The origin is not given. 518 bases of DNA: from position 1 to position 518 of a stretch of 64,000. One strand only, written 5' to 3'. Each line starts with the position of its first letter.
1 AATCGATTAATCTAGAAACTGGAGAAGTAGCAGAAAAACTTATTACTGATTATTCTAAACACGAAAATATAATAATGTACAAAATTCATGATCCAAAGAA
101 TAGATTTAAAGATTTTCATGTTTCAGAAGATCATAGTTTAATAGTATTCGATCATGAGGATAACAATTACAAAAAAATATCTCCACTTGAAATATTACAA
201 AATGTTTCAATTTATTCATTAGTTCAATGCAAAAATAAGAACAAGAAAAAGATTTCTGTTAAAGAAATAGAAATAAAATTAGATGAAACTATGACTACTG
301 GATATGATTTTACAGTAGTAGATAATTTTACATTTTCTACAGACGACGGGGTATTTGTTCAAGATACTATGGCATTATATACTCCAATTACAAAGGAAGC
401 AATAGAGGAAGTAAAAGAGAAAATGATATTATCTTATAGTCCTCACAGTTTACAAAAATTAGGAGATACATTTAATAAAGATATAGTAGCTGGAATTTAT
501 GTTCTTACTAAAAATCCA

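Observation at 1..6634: Two divergent multisubunit RNAP beta/beta' gene sets in one window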

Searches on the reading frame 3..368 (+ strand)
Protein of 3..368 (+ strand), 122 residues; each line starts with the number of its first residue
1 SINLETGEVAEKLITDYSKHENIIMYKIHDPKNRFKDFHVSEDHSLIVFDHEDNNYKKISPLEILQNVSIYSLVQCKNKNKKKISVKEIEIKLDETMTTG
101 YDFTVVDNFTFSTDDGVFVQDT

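Call 88: find_homologous_proteins(query=window:3-368:+, max_evalue=0.01)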
Query window:3-368:+ (122 aa): 1 proteins with E <= 0.01 among 4 candidates.
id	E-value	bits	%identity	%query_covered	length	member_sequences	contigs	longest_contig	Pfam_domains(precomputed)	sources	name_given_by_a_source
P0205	4.8e-24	103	51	100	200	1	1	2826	-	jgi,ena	-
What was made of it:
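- Tried and rejected: The word-based protein search with IntC found one relative only (call 88).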

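Call 98: predict_structure(alignment_id=A5)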
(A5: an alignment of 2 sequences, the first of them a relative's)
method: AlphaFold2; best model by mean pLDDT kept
length: 200 residues; sequences in the alignment: 2
mean_pLDDT: 60.4   pTM: 0.57
mean pLDDT of the five models: 60.4, 59.5, 58.7, 34.7, 32.2
residues with pLDDT >= 90: 3; 70-90: 77; 50-70: 53; < 50: 67
segments of 3 or more residues with pLDDT < 50: 138-200
pLDDT, mean of each block of 10 residues (from residue 1): 73 81 64 53 75 83 71 70 74 84 61 80 84 57 35 29 41 25 31 36
secondary structure, 60 per line:
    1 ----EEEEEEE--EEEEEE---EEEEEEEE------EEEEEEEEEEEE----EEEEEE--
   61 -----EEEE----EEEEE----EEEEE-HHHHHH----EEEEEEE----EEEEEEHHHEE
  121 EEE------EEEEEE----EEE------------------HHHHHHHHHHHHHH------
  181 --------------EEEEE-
elements in order: E5-11 E14-19 E23-30 E37-48 E53-58 E66-69 E74-78 E83-87 H89-94 E99-105 E110-115 E119-123 E130-135 E140-142 H161-174 E195-199

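Call 100: fold_search(model_id=the predicted structure, library=pdb)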
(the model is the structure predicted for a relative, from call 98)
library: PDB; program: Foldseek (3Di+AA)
matches with E <= 10: 349; with E <= 0.001: 10
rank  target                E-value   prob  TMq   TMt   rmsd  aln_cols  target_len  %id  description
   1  9hth_B                6.6e-06  1.00  0.49  0.55   4.4       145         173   22  Crystal structure of the fused, cysteine-less Aes123 PolB1 split intein (with S1A, N159A mutations) (released 2025-05-07)
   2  9hth_A                1.0e-05  1.00  0.49  0.56   4.4       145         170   22  Crystal structure of the fused, cysteine-less Aes123 PolB1 split intein (with S1A, N159A mutations) (released 2025-05-07)
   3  6rpp                  1.3e-04  1.00  0.50  0.58   4.5       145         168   15  Crystal structure of PabCDC21-1 intein (released 2019-08-14)
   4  5o9j_B                1.5e-04  1.00  0.40  0.42   6.4       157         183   19  Crystal structure of transcription factor IIB Mja mini-intein (released 2017-11-01)
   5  5bkh                  1.5e-04  1.00  0.28  0.32  17.0       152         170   17  The splicing activity and an alternative domain-swapped structure of the Pyrococcus horikoshii PolII mini-intein (released 2021-08-11)
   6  7oec                  4.2e-04  1.00  0.51  0.59   4.0       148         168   16  Crystal structure of an intein from a hyperthermophile (released 2021-05-26)
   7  4o1s_A                6.8e-04  1.00  0.51  0.59   3.0       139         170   14  Crystal structure of TvoVMA intein (released 2014-03-19)
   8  4e2u                  7.5e-04  1.00  0.45  0.52   5.7       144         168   11  Crystal Structures of RadAmin intein from Pyrococcus horikoshii (released 2012-05-16)
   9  5o9i_A                8.9e-04  1.00  0.47  0.54   4.7       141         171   20  Crystal structure of transcription factor IIB Mvu mini-intein (released 2017-11-01)
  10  5o9j_A                9.8e-04  1.00  0.40  0.43   6.7       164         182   18  Crystal structure of transcription factor IIB Mja mini-intein (released 2017-11-01)
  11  5o9i_B                1.1e-03  1.00  0.47  0.52   4.0       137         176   19  Crystal structure of transcription factor IIB Mvu mini-intein (released 2017-11-01)
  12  6zgq_B                2.0e-03  1.00  0.41  0.52   6.6       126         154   16  AceL NrdHF class 3 split intein GSH linked splice inactive variant - C124A, N146A (released 2020-09-16)
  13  6rpq                  2.7e-03  1.00  0.47  0.39   4.9       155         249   17  Crystal structure of PhoCDC21-1 intein (released 2019-08-14)
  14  2jmz_MODEL_1_A        3.0e-03  1.00  0.45  0.48   9.1       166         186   16  Solution structure of a KlbA intein precursor from Methanococcus jannaschii (released 2007-07-10)
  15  6zgq_A                4.9e-03  1.00  0.41  0.53   6.7       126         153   16  AceL NrdHF class 3 split intein GSH linked splice inactive variant - C124A, N146A (released 2020-09-16)
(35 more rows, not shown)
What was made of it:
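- Closest known: Atypically split inteins with short N-pieces. Same: 9hth is the best structural match (call 100).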
